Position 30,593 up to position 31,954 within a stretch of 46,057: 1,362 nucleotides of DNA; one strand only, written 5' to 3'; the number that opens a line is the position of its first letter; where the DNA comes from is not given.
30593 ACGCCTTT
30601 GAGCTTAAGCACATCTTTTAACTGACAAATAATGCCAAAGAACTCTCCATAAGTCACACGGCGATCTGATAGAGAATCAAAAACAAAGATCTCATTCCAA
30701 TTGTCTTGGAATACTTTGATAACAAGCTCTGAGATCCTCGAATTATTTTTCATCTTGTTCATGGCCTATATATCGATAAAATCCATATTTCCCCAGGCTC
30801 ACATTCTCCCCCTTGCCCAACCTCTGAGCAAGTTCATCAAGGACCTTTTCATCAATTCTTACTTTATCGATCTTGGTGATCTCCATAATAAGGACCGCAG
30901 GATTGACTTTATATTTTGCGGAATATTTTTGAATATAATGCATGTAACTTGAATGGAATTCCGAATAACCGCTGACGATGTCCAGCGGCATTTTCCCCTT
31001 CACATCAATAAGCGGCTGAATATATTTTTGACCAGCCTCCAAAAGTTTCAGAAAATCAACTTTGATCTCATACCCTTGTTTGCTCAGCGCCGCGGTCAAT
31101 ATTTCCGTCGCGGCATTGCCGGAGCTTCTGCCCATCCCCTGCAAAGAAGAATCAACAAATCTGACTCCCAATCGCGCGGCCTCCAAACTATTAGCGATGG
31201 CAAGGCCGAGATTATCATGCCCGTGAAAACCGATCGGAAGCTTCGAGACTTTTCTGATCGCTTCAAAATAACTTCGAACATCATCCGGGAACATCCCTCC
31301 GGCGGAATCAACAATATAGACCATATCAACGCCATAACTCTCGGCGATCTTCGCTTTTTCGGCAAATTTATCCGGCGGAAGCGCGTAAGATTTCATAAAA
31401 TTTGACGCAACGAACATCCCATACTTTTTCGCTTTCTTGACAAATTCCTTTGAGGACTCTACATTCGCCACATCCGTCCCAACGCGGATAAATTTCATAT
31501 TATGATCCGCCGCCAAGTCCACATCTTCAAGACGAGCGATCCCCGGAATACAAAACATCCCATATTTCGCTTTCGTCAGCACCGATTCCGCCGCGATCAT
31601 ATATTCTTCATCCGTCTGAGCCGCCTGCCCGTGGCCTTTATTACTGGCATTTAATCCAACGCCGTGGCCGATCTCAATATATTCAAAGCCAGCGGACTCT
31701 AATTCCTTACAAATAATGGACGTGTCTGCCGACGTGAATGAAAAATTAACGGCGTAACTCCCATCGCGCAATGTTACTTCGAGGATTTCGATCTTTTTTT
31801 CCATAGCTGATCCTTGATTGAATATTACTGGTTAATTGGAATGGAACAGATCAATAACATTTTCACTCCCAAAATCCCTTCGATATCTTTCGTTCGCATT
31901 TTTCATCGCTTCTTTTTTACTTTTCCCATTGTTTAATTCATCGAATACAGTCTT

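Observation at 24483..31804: ACP-dependent acyl-tailoring module attached to a pseudaminic-acid operon: candidate new nonulosonate N-acyl chemistry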

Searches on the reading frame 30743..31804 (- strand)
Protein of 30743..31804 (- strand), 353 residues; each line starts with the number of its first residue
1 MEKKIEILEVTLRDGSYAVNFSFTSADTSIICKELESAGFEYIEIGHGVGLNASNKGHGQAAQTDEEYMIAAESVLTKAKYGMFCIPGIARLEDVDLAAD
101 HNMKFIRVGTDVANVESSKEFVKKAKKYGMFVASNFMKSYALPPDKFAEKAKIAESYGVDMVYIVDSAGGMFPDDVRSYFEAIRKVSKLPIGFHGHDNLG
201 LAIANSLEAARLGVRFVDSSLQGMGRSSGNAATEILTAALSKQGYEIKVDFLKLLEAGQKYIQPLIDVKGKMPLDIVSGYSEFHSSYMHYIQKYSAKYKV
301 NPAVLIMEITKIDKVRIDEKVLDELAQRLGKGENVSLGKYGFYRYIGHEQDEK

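Call 4: search_protein_families(library=pfam, proteins=[window:30743-31804:-], max_evalue=0.01)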
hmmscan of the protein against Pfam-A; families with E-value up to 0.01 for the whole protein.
window:30743-31804:- (353 aa): 2 families
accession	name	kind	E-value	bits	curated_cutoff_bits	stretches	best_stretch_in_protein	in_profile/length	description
PF00682.25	HMGL-like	-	1.1e-41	143.5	29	1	4-258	1-257/260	HMGL-like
PF07836.16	DmpG_comm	-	0.00011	22.1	27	1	275-328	7-60/63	DmpG-like communication domain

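Call 7: search_protein_families(library=ncbifam, proteins=[window:30743-31804:-], max_evalue=0.01)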
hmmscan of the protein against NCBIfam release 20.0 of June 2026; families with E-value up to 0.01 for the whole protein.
window:30743-31804:- (353 aa): 29 families (the best 25 are shown)
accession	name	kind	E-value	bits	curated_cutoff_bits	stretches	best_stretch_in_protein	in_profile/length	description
NF006049.0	PRK08195.1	subfamily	1.3e-89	300.6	229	1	2-331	5-337/344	4-hyroxy-2-oxovalerate/4-hydroxy-2-oxopentanoic acid aldolase,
TIGR03217.1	4OH_2_O_val_ald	equivalog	3.4e-81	273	286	1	3-329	1-330/334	4-hydroxy-2-oxovalerate aldolase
TIGR02660.1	nifV_homocitr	equivalog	1.5e-26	93.6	462.9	1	5-256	2-254/365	homocitrate synthase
NF002085.0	PRK00915.1-2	subfamily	6.8e-26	91.1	517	1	2-289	11-298/504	2-isopropylmalate synthase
TIGR02090.1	LEU1_arch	subfamily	2.1e-25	89.6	484.75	1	5-289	1-285/363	isopropylmalate/citramalate/homocitrate synthases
TIGR02146.1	LysS_fung_arch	equivalog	3.1e-21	76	413.55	1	7-289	1-283/344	homocitrate synthase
TIGR00977.1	citramal_synth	equivalog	3.6e-20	71.7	450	1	115-284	124-296/526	citramalate synthase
NF006761.0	PRK09282.1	domain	3.4e-19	68.8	402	1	97-260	104-269/591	pyruvate carboxylase subunit B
NF002086.0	PRK00915.1-3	equivalog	1.5e-18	66.6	532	1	2-242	4-252/516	2-isopropylmalate synthase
TIGR00973.1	leuA_bact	equivalog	4.8e-18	64.9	598.7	1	4-241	1-246/494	2-isopropylmalate synthase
NF041069.1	IPMS_Sufob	equivalog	3.6e-17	62.7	600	1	5-258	1-257/371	isopropylmalate synthase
NF002088.0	PRK00915.1-5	equivalog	7.8e-17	60.9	697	2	149-241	152-248/514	2-isopropylmalate synthase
NF002084.0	PRK00915.1-1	equivalog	1.3e-16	60.3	748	2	115-243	119-251/523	2-isopropylmalate synthase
NF004283.0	PRK05692.1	subfamily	2.2e-16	59.8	246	1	142-263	154-281/300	hydroxymethylglutaryl-CoA lyase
NF008985.0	PRK12331.1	equivalog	1e-15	57.5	718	1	104-264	111-272/465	oxaloacetate decarboxylase subunit alpha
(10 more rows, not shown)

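Call 14: find_encoding_contigs(protein=window:30743-31804:-, flank=10000, max_places=6)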
Protein window:30743-31804:- (353 aa): 3 contigs read that carry it; 2 places shown.
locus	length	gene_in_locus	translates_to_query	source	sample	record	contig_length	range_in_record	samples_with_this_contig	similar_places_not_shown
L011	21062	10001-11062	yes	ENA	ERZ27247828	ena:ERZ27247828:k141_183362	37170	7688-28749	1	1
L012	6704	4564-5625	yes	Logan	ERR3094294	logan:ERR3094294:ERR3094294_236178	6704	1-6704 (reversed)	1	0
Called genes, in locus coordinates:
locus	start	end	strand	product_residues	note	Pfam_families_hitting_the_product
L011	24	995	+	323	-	PF01073:3Beta_HSD, PF01370:Epimerase, PF02719:Polysacc_synt_2, PF04321:RmlD_sub_bind, PF05368:NmrA (weak), PF07993:NAD_binding_4 (faint), PF13460:NAD_binding_10, PF16363:GDP_Man_Dehyd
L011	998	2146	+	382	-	PF01041:DegT_DnrJ_EryC1, PF01212:Beta_elim_lyase, PF00155:Aminotran_1_2 (weak), PF01053:Cys_Met_Meta_PP (weak)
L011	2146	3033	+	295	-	PF00248:Aldo_ket_red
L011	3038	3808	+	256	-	PF00106:adh_short, PF01370:Epimerase (weak), PF08659:KR (weak), PF13561:adh_short_C2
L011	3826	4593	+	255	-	PF13489:Methyltransf_23, PF13847:Methyltransf_31, PF08241:Methyltransf_11, PF08242:Methyltransf_12, PF13649:Methyltransf_25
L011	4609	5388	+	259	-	PF02348:CTP_transf_3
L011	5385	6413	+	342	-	-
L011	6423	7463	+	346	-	PF03102:NeuB, PF08666:SAF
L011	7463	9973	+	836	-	PF00583:Acetyltransf_1, PF13302:Acetyltransf_3, PF13420:Acetyltransf_4 (weak), PF13523:Acetyltransf_8 (faint)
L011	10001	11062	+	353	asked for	PF00682:HMGL-like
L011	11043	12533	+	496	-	PF00501:AMP-binding, PF13193:AMP-binding_C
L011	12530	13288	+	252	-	PF13669:Glyoxalase_4 (faint)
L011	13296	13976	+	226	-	PF13489:Methyltransf_23, PF01209:Ubie_methyltran (weak), PF02353:CMAS, PF13847:Methyltransf_31, PF08241:Methyltransf_11, PF08242:Methyltransf_12, PF13649:Methyltransf_25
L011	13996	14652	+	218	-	PF04199:Cyclase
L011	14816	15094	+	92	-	-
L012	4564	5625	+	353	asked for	PF00682:HMGL-like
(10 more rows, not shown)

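Call 22: search_solved_structures(query=window:30743-31804:-, max_evalue=0.00001)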
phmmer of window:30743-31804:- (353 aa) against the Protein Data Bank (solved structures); distinct sequences matched with E-value up to 0.00001: 24.
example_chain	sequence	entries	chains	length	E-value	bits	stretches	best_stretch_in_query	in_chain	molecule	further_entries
1nvm_A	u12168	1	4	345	3.6e-53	184.4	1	3-311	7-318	4-hydroxy-2-oxovalerate aldolase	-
8ih7_A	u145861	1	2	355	2.9e-52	181.4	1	3-333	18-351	4-hydroxy-2-oxovalerate aldolase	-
4lrs_A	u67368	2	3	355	6.9e-45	157.1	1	4-329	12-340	4-hydroxy-2-oxovalerate aldolase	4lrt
4jn6_A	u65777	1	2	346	2.9e-44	155.1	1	5-307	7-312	4-hydroxy-2-oxovalerate aldolase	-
3dxi_A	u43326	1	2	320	2.4e-27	99.5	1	5-252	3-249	Putative aldolase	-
6ktq_A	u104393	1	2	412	1.2e-16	64.4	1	3-286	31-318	Homocitrate synthase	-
3ble_A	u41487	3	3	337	4.7e-14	55.8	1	2-258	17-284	Citramalate synthase from Leptospira interrogans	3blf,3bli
3eeg_A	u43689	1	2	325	3.7e-13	52.9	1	3-287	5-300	2-isopropylmalate synthase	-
3a9i_A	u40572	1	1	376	1.6e-12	50.8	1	6-231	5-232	Homocitrate synthase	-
2ztj_A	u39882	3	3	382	1.7e-12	50.7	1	6-231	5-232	Homocitrate synthase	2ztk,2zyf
3rmj_A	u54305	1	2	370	4.4e-12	49.3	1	4-256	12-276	2-isopropylmalate synthase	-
5ks8_C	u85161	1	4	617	7.4e-12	48.6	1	98-256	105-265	Pyruvate carboxylase subunit beta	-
3ewb_X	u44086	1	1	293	1.6e-11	47.5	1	148-247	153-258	2-isopropylmalate synthase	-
3ivs_A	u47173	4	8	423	7.3e-11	45.3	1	5-236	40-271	Homocitrate synthase, mitochondrial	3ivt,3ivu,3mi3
2cw6_A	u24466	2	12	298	8.2e-11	45.2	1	142-264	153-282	Hydroxymethylglutaryl-CoA lyase, mitochondrial | Hydroxymethylglutaryl-CoA lyase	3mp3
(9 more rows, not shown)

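Call 44: find_related_loci(query=A2, collection=genome_contigs, flank=10000)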
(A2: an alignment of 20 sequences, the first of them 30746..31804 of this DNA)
Query A2 (353 aa) in genome_contigs; peptide patterns used: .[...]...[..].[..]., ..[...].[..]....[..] (x = any residue, [..] = any of these).
358 stretches matched a pattern; 252 encode a relative of the query (tblastn E <= 1e-3); the best 80 are kept; 80 distinct loci.
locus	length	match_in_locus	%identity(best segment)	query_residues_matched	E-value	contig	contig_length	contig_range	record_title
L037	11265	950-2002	69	3-353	8e-173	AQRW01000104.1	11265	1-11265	Candidatus Aerophobus profundus SCGC AAA252-L23 A252L23DRAFT_contig_85_0.87_C, whole genome shotgun sequence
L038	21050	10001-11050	69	3-352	9e-170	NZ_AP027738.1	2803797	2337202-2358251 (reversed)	Methanobacterium ferruginis strain NBRC 105197 chromosome, complete genome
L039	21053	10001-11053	67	3-353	1e-167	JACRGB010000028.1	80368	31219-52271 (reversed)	MAG: Candidatus Micrarchaeota archaeon isolate NC_groundwater_1740_Pr3_B-0.1um_41_29 SR-2_scaffold_141_2303030, whole ge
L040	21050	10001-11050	67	1-351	3e-166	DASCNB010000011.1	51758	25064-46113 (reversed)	MAG TPA_asm: Nitrospinota bacterium isolate Fu_MAG_119 c_000000094775, whole genome shotgun sequence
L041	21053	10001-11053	65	1-351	2e-165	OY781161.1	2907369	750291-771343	MAG: uncultured Methanoregula sp. isolate bdb6c56a-0f97-41a9-9319-40fe56c94967 genome assembly, chromosome: 1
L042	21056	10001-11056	64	1-353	6e-160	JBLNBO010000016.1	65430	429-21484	MAG: Ignavibacteriales bacterium isolate MAG149 PRJNA951521_bin10_renamed_15, whole genome shotgun sequence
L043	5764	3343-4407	64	1-353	6e-160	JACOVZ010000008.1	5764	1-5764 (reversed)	MAG: Candidatus Wildermuthbacteria bacterium isolate NC_groundwater_113_Ag_S-0.2um_46_29 S_p2_S4_170907_scaffold_280132,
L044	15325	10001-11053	64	3-353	2e-157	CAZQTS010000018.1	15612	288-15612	MAG TPA_asm: uncultured Gammaproteobacteria bacterium isolate SRP269290_co3_792 genome assembly, contig: NODE_4170_lengt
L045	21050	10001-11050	62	3-352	2e-155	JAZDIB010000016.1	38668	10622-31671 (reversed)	MAG: Patescibacteria group bacterium isolate MEGAHIT-group-0.380 k141_3364462, whole genome shotgun sequence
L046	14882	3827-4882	64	3-353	7e-155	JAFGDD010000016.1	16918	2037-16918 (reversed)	MAG: Candidatus Woesearchaeota archaeon isolate Zod_Metabat.1155 k87_8919536, whole genome shotgun sequence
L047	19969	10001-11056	63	1-352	2e-154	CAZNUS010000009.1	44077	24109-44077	MAG TPA_asm: uncultured Methanosarcinales archaeon isolate binchicken_co38_1369 genome assembly, contig: NODE_1829_lengt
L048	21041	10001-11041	62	5-351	5e-154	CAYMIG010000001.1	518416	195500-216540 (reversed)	MAG TPA_asm: uncultured Vampirovibrionales bacterium isolate SRP290908_co2_77 genome assembly, contig: NODE_7_length_518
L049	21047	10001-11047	64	1-350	8e-154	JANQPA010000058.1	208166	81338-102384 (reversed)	MAG: Saprospiraceae bacterium isolate IP29b_bin.15 k99_1329158, whole genome shotgun sequence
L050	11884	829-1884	62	1-352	7e-154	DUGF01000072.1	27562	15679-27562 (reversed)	MAG TPA_asm: Candidatus Micrarchaeota archaeon isolate UBA10214 contig_96949, whole genome shotgun sequence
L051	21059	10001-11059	61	1-353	6e-153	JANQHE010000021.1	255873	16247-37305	MAG: Bacteroidales bacterium isolate PL23b_bin.85 k99_2448950, whole genome shotgun sequence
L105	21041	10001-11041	49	3-350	6e-114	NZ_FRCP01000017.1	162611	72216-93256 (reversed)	Anaerosporobacter mobilis DSM 15930, whole genome shotgun sequence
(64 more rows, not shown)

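Call 53: search_protein_families(library=pfam, proteins=[L041:13658-14902:+, L041:15393-16922:+], max_evalue=0.001)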
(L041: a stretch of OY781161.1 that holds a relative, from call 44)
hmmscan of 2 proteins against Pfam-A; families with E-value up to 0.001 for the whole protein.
L041:13658-14902:+ (415 aa): 4 families
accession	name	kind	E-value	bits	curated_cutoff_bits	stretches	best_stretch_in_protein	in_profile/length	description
PF13489.12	Methyltransf_23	-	2.5e-13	50.5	27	1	103-237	11-163/164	Methyltransferase domain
PF08242.18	Methyltransf_12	-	2.4e-06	28.6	30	1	155-194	57-98/98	Methyltransferase domain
PF08241.18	Methyltransf_11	-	5.4e-06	27.4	21.2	1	148-196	48-95/95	Methyltransferase domain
PF13847.12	Methyltransf_31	-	0.00067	19.8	27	0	147-200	59-113/145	Methyltransferase domain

L041:15393-16922:+ (510 aa): 3 families
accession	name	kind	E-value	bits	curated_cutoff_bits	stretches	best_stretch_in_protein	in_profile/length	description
PF04055.27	Radical_SAM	-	7.6e-22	78.7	29.5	1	220-388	3-166/166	Radical SAM superfamily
PF02310.24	B12-binding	-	4.5e-14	52.8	32.1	1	38-152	5-119/121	B12 binding domain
PF13353.11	Fer4_12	-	0.00062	20.5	22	0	221-300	12-90/137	4Fe-4S single cluster domain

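Call 61: search_solved_structures(query=window:30743-31804:-, max_evalue=1e-40, show_alignments=3)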
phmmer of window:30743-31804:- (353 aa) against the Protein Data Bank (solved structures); distinct sequences matched with E-value up to 1e-40: 4.
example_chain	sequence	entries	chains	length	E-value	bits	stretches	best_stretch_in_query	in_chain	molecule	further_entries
1nvm_A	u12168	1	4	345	3.6e-53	184.4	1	3-311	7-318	4-hydroxy-2-oxovalerate aldolase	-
8ih7_A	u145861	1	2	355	2.9e-52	181.4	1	3-333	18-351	4-hydroxy-2-oxovalerate aldolase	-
4lrs_A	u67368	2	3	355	6.9e-45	157.1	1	4-329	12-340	4-hydroxy-2-oxovalerate aldolase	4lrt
4jn6_A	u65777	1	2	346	2.9e-44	155.1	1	5-307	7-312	4-hydroxy-2-oxovalerate aldolase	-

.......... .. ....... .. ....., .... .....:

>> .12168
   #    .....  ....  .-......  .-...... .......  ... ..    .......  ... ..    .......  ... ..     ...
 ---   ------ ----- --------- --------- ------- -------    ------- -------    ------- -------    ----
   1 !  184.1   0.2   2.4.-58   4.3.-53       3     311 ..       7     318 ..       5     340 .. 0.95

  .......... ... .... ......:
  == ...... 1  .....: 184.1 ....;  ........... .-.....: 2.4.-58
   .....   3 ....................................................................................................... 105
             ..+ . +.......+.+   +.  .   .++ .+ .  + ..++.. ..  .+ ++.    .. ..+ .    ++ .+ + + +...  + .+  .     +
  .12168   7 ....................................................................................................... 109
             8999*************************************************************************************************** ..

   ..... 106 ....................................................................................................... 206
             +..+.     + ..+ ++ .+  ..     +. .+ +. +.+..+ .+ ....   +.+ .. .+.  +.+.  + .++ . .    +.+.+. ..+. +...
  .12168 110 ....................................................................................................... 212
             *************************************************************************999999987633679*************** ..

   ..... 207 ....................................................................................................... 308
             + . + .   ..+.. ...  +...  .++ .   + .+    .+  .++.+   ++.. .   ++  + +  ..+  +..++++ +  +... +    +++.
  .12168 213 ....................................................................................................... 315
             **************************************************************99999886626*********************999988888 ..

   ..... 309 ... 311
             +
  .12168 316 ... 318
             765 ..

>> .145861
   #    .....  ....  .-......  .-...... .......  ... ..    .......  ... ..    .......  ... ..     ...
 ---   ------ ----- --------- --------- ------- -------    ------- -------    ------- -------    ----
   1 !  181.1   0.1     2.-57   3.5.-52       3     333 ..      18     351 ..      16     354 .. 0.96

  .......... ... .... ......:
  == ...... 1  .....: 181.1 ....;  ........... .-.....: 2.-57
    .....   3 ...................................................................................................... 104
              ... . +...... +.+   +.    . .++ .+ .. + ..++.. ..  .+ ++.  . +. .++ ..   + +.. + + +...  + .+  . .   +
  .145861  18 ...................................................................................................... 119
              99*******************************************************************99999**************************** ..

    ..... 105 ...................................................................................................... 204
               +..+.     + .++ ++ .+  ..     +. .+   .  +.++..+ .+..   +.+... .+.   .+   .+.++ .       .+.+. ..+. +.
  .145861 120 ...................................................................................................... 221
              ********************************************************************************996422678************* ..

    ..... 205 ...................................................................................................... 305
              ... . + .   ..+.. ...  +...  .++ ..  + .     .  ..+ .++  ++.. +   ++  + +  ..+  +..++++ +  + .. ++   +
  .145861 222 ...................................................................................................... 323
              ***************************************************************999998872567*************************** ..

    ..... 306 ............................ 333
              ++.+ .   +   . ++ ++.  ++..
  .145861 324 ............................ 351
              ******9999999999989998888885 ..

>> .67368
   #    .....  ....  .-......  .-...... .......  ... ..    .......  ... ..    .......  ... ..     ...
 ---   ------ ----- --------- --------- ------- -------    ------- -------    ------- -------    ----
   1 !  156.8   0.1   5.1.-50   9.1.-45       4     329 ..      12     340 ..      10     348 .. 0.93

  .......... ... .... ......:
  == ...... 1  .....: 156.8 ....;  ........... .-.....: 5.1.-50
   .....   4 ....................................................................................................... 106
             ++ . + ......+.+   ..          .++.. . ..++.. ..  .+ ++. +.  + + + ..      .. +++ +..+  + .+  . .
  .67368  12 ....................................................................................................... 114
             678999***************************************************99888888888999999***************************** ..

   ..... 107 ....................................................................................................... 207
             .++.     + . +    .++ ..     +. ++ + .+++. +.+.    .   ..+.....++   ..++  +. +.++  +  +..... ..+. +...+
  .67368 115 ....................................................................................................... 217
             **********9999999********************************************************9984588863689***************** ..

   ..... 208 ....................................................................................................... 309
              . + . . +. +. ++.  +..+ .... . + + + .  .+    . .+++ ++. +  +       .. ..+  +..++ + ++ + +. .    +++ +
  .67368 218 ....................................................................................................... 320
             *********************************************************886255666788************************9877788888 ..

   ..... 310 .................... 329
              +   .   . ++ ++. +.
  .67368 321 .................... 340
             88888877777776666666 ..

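Call 102: search_protein_families(library=pfam, proteins=[L105:512-2350:+, L105:2377-3975:+, L105:5058-6086:+, L105:12636-13328:+, L105:17877-18863:-, L105:19764-21038:+], max_evalue=0.001)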
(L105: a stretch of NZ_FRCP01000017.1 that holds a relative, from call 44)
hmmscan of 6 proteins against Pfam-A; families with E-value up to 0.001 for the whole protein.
L105:512-2350:+ (613 aa): 0 families

L105:2377-3975:+ (533 aa): 1 family
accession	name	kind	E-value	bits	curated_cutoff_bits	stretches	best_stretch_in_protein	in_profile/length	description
PF13472.12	Lipase_GDSL_2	-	0.00038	21.4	32.9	1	285-354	1-71/178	GDSL-like Lipase/Acylhydrolase family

L105:5058-6086:+ (343 aa): 2 families
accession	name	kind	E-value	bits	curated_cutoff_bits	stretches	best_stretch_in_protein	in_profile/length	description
PF04055.27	Radical_SAM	-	2.5e-21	77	29.5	1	28-167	1-142/166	Radical SAM superfamily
PF13186.11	SPASM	-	7e-07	29.9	21.5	1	239-305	1-66/67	Iron-sulfur cluster-binding domain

L105:12636-13328:+ (231 aa): 2 families
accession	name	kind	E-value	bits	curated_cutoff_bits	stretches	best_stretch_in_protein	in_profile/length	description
PF02348.25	CTP_transf_3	-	5.8e-23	82.3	22.6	1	7-129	2-117/217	Cytidylyltransferase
PF12804.13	NTP_transf_3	-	0.00033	21.3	27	1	7-137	1-122/160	MobA-like NTP transferase domain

L105:17877-18863:- (329 aa): 1 family
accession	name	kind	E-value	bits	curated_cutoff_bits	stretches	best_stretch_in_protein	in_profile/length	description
PF08795.16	DUF1796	-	1.2e-13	51.6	23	1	16-158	3-157/166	Putative papain-like cysteine peptidase (DUF1796)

L105:19764-21038:+ (425 aa): 1 family
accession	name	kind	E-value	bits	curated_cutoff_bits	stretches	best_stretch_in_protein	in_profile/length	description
PF03814.21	KdpA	-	4.2e-167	557.1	22.6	1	9-425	2-394/548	Potassium-transporting ATPase A subunit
